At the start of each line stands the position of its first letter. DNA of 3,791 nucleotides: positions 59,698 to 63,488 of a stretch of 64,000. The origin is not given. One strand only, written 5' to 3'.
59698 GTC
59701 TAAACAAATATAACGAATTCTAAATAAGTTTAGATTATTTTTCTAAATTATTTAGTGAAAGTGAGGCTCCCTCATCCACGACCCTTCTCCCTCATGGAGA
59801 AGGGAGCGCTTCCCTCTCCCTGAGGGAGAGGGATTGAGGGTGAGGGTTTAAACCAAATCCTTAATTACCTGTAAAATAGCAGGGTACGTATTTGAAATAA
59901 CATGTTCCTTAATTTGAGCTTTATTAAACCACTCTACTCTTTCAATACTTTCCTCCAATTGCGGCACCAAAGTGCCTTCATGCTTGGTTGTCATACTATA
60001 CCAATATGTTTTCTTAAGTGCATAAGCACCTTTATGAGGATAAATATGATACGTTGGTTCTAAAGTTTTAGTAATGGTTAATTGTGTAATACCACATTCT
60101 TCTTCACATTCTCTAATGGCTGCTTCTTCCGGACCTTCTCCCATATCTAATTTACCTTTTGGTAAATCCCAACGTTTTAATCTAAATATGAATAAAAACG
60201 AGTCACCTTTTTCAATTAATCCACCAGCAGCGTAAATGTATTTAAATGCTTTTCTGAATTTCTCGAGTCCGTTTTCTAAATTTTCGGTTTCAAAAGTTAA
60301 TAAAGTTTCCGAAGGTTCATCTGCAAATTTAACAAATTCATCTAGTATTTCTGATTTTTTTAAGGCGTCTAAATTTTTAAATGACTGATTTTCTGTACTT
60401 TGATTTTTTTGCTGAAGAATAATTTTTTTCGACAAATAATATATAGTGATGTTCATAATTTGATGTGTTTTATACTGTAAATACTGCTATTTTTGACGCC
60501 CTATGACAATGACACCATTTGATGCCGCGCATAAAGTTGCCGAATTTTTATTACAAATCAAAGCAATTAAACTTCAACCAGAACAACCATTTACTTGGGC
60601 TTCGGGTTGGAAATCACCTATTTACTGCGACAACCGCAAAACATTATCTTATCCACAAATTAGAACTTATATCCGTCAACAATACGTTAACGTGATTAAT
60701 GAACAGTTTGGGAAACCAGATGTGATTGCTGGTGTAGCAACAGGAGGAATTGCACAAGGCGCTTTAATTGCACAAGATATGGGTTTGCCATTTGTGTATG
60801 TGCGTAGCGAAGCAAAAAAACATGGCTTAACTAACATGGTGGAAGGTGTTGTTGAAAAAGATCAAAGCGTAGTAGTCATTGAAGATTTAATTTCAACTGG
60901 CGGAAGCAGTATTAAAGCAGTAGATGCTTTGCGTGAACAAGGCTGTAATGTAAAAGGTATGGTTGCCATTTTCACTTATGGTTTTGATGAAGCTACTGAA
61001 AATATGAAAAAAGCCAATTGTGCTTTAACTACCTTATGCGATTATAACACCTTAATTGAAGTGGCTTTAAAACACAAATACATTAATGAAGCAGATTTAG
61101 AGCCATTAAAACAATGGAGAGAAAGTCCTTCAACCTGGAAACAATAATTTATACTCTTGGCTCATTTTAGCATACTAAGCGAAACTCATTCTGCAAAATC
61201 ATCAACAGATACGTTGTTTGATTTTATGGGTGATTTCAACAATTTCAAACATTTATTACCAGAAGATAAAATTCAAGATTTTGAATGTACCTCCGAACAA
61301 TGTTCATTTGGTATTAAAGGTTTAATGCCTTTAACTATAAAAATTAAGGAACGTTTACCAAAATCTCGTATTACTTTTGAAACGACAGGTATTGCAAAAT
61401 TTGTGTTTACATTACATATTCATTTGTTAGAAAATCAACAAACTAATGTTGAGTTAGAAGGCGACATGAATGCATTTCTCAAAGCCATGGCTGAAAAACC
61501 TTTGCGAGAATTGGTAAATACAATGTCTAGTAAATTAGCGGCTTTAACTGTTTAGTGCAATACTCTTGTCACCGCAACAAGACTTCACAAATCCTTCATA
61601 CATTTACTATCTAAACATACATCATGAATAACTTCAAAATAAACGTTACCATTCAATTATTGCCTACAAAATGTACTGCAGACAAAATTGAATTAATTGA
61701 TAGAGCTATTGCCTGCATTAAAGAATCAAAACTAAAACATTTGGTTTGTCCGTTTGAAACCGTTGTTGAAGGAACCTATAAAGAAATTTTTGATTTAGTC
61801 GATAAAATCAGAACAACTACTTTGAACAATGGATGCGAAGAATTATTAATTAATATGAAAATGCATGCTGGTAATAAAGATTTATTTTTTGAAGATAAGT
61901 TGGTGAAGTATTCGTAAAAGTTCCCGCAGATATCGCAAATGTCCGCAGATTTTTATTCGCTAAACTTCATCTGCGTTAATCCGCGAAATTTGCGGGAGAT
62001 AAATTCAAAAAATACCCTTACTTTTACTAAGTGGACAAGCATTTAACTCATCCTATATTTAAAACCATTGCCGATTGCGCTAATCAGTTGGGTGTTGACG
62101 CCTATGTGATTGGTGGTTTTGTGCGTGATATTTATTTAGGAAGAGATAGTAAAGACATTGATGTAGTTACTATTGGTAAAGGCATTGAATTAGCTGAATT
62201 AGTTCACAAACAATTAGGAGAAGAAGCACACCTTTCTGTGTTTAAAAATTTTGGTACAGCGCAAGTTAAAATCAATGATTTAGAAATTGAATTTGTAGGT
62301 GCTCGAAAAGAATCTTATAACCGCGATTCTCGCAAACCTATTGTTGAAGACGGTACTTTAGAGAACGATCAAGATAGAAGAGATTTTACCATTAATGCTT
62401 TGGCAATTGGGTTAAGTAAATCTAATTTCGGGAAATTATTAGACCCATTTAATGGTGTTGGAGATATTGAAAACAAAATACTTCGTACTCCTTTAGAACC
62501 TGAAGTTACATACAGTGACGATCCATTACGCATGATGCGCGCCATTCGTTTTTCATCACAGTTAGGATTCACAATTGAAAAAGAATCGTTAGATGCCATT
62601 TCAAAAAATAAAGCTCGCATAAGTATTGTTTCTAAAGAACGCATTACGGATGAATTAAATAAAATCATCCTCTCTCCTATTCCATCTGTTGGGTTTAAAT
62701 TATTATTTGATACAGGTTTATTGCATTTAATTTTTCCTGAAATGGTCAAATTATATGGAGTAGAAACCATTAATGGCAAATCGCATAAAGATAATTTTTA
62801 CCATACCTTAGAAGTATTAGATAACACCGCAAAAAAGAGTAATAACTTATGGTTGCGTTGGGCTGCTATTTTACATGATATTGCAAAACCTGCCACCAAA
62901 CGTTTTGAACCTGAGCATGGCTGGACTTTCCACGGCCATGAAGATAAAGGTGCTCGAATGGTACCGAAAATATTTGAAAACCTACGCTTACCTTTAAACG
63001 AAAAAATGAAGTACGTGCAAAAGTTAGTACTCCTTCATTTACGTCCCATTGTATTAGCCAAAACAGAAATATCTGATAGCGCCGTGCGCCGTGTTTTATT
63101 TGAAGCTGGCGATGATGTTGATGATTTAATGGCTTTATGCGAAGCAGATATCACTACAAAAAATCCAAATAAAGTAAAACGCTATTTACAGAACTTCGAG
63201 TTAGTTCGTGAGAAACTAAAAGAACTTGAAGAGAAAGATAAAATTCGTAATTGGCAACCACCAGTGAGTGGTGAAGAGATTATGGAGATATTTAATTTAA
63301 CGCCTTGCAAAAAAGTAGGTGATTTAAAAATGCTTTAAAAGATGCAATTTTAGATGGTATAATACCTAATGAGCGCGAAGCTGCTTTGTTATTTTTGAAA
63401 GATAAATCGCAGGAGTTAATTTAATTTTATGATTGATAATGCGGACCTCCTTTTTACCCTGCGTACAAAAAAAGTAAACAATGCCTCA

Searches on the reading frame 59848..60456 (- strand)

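Call 52: search_protein_families(library=pfam, proteins=[window:59848-60456:-], max_evalue=0.001)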
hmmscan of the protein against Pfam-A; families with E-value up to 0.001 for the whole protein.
window:59848-60456:- (202 aa): 2 families
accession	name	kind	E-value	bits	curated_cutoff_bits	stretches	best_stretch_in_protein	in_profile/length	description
PF00293.34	NUDIX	-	1.1e-17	64.7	21.1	1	82-184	11-120/134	NUDIX domain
PF14815.12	NUDIX_4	-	0.0002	21.5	35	1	96-187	27-103/113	NUDIX domain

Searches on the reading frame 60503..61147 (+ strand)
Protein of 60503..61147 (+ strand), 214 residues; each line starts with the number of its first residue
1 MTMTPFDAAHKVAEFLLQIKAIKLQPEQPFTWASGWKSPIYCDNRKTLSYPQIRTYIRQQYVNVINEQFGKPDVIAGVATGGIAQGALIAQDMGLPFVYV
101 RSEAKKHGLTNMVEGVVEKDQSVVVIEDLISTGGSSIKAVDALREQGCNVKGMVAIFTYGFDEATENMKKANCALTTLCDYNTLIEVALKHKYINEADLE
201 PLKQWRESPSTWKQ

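Call 52: search_protein_families(library=pfam, proteins=[window:60503-61147:+], max_evalue=0.001)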
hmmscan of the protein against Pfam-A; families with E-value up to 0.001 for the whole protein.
window:60503-61147:+ (214 aa): 2 families
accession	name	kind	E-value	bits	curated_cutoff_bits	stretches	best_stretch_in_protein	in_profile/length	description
PF00156.33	Pribosyltran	-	1.4e-13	50.9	26.3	1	65-166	22-129/158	Phosphoribosyl transferase domain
PF15609.12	PRTase_2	-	0.0006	19.8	28.8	1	100-183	99-183/188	Phosphoribosyl transferase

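Call 57: find_encoding_contigs(protein=window:60503-61147:+, flank=10000, max_places=2)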
Protein window:60503-61147:+ (214 aa): 11 contigs read that carry it; 2 places shown.
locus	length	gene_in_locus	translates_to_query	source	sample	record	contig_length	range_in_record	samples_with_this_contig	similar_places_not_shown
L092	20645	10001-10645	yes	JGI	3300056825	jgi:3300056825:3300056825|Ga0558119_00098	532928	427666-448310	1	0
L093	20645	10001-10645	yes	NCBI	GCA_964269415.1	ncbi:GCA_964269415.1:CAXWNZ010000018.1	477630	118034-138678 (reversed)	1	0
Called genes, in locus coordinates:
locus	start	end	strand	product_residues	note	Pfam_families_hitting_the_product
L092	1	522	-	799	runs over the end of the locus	PF18990:DUF5723, PF02412:TSP_3 (faint), PF00691:OmpA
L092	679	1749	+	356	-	PF03462:PCRF, PF00472:RF-1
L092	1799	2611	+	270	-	PF00215:OMPdecase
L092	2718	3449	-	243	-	PF00912:Transgly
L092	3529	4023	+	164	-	PF08534:Redoxin, PF00578:AhpC-TSA, PF00085:Thioredoxin (weak), PF13098:Thioredoxin_2, PF13905:Thioredoxin_8 (weak)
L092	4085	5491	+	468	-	PF02878:PGM_PMM_I, PF02879:PGM_PMM_II, PF02880:PGM_PMM_III, PF00408:PGM_PMM_IV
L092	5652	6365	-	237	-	PF02517:Rce1-like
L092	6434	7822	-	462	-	PF00890:FAD_binding_2 (weak), PF01266:DAO (faint), PF07992:Pyr_redox_2, PF12831:FAD_oxidored (weak), PF13738:Pyr_redox_3, PF00070:Pyr_redox, PF02737:3HCDH_N (weak), PF02852:Pyr_redox_dim, +4 more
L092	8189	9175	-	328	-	PF00356:LacI, PF00532:Peripla_BP_1, PF13407:Peripla_BP_4, PF13377:Peripla_BP_3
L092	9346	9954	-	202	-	PF00293:NUDIX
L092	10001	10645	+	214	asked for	PF00156:Pribosyltran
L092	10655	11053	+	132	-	-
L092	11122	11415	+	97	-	PF01910:Thiamine_BP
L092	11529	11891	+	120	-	PF01743:PolyA_pol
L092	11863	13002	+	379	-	PF01743:PolyA_pol (weak), PF12627:PolyA_pol_RNAbd, PF01966:HD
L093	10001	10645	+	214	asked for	PF00156:Pribosyltran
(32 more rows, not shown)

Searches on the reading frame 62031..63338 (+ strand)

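Call 52: search_protein_families(library=pfam, proteins=[window:62031-63338:+], max_evalue=0.001)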
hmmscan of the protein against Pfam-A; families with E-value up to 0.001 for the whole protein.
window:62031-63338:+ (435 aa): 3 families
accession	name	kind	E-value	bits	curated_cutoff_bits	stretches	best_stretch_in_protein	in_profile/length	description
PF01743.26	PolyA_pol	-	4.8e-27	95.2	23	1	24-152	1-126/126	Poly A polymerase head domain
PF12627.12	PolyA_pol_RNAbd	-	3.9e-21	75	22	1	179-238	1-60/64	Probable RNA and SrmB- binding site of polymerase A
PF01966.28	HD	-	2.7e-13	50.7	22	1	256-347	2-100/116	HD domain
